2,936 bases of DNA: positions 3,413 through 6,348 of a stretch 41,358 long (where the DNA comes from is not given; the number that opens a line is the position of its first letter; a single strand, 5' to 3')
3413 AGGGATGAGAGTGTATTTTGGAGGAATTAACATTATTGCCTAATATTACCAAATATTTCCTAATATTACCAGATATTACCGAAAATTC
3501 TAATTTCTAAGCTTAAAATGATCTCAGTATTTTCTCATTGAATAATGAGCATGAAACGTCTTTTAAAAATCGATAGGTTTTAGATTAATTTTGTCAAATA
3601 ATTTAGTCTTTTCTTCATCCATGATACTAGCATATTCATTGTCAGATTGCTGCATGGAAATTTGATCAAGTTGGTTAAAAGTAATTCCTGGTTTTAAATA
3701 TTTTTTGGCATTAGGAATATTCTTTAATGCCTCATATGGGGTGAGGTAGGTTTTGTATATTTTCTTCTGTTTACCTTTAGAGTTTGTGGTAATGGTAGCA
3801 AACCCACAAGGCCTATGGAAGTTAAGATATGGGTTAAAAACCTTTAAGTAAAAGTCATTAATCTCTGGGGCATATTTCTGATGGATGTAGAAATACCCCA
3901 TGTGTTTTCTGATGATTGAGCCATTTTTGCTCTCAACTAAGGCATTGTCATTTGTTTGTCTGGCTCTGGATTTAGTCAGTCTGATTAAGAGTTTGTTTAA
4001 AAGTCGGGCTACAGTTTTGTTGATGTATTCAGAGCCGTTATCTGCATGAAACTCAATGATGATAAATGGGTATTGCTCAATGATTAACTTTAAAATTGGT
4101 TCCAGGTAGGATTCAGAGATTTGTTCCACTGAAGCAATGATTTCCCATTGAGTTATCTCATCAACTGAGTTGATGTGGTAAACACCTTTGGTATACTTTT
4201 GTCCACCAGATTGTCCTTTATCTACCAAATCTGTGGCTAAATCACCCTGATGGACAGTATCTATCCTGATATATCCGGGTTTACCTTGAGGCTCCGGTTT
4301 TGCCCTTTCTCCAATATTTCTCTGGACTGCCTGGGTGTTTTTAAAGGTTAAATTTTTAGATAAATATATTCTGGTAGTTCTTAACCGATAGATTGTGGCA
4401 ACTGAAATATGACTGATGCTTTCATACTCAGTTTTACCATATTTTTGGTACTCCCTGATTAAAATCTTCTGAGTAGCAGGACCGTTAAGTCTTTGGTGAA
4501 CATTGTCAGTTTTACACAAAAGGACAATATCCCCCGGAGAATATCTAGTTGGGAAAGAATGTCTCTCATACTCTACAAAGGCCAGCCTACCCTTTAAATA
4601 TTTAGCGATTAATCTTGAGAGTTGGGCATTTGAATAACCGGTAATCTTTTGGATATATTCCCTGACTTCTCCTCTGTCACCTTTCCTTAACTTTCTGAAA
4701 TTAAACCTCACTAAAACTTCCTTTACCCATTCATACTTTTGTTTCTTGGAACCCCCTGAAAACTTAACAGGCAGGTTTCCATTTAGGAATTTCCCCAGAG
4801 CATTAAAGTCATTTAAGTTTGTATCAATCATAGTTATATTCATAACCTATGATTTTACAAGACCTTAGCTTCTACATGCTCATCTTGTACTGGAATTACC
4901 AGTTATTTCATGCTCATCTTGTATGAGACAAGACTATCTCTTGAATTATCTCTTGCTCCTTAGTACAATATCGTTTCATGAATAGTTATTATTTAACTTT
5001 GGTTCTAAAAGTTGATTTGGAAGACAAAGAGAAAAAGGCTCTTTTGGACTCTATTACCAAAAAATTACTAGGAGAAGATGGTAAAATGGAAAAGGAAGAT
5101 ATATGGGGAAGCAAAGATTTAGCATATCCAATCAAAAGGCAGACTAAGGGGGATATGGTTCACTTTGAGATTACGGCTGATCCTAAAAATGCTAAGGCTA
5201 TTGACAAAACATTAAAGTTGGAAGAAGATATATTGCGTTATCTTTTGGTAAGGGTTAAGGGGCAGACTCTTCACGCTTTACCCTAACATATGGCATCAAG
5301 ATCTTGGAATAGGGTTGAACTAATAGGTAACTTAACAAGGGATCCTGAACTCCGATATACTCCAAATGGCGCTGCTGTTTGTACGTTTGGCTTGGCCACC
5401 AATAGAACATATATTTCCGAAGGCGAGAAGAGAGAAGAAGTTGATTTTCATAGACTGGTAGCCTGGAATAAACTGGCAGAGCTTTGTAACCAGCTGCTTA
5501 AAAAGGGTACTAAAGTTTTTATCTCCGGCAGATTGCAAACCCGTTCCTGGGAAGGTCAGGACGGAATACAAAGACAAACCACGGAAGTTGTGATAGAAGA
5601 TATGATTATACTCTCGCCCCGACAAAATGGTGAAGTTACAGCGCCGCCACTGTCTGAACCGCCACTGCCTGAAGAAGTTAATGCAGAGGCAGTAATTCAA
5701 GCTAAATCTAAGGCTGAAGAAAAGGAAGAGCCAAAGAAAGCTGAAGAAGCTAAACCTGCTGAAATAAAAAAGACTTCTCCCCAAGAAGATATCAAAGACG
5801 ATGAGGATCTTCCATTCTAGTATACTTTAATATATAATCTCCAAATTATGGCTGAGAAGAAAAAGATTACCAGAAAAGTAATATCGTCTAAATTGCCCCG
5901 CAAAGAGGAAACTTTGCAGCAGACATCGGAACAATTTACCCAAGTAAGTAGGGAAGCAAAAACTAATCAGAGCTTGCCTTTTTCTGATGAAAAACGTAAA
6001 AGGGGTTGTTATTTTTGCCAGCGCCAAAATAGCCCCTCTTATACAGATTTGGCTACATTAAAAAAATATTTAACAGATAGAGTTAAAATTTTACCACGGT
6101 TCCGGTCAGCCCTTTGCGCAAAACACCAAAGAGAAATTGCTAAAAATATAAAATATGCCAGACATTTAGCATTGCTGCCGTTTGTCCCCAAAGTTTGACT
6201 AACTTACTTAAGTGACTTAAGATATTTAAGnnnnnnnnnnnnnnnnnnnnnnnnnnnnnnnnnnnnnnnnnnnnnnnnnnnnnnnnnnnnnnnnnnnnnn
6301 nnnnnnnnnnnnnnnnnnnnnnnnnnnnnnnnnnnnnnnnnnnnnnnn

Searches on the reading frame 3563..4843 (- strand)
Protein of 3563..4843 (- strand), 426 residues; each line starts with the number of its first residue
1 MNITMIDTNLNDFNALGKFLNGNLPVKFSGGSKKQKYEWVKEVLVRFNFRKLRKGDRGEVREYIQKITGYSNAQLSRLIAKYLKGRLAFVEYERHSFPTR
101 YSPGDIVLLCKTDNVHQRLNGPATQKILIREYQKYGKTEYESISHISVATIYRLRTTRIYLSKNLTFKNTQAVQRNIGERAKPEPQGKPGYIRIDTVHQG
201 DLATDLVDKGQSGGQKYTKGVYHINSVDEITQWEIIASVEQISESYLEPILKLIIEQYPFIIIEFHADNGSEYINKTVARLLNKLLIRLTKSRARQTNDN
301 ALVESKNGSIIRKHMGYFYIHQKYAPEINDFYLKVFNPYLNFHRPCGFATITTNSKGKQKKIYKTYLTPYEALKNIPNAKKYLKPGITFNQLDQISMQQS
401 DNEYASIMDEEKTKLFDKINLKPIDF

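Call 21: search_protein_families(library=pfam, proteins=[window:3563-4843:-], max_evalue=0.001)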
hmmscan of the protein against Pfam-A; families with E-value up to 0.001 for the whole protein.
window:3563-4843:- (426 aa): 1 family
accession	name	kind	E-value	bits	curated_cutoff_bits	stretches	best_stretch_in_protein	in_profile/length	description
PF00665.32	rve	-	7.9e-05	23.3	32.6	1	218-295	19-100/102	Integrase core domain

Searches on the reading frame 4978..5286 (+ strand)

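Call 21: search_protein_families(library=pfam, proteins=[window:4978-5286:+], max_evalue=0.001)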
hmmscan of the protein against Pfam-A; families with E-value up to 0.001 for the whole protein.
window:4978-5286:+ (102 aa): 1 family
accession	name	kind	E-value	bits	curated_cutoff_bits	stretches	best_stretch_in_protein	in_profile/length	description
PF01250.22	Ribosomal_S6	-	1.3e-21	77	27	1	4-92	2-90/90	Ribosomal protein S6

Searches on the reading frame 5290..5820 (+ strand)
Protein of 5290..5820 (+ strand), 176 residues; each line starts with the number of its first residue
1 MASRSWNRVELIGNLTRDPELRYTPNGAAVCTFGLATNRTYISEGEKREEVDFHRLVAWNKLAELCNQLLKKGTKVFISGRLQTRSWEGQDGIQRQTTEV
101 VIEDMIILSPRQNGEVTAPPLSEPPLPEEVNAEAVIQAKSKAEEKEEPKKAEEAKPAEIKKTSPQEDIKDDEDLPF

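Call 21: search_protein_families(library=pfam, proteins=[window:5290-5820:+], max_evalue=0.001)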
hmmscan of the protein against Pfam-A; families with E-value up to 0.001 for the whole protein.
window:5290-5820:+ (176 aa): 2 families
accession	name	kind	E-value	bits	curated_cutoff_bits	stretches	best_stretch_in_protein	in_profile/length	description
PF00436.31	SSB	-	1.2e-36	125.3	26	1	7-106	2-102/104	Single-strand binding protein family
PF22657.2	SSB_1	-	5.4e-06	27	27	1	7-86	1-79/91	Another single-strand binding protein family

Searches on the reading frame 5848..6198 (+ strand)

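Call 21: search_protein_families(library=pfam, proteins=[window:5848-6198:+], max_evalue=0.001)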
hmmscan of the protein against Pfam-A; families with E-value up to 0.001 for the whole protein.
window:5848-6198:+ (116 aa): 1 family
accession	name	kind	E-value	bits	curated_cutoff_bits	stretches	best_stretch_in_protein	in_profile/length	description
PF01084.26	Ribosomal_S18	-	6.2e-18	65.1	21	1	61-110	3-52/52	Ribosomal protein S18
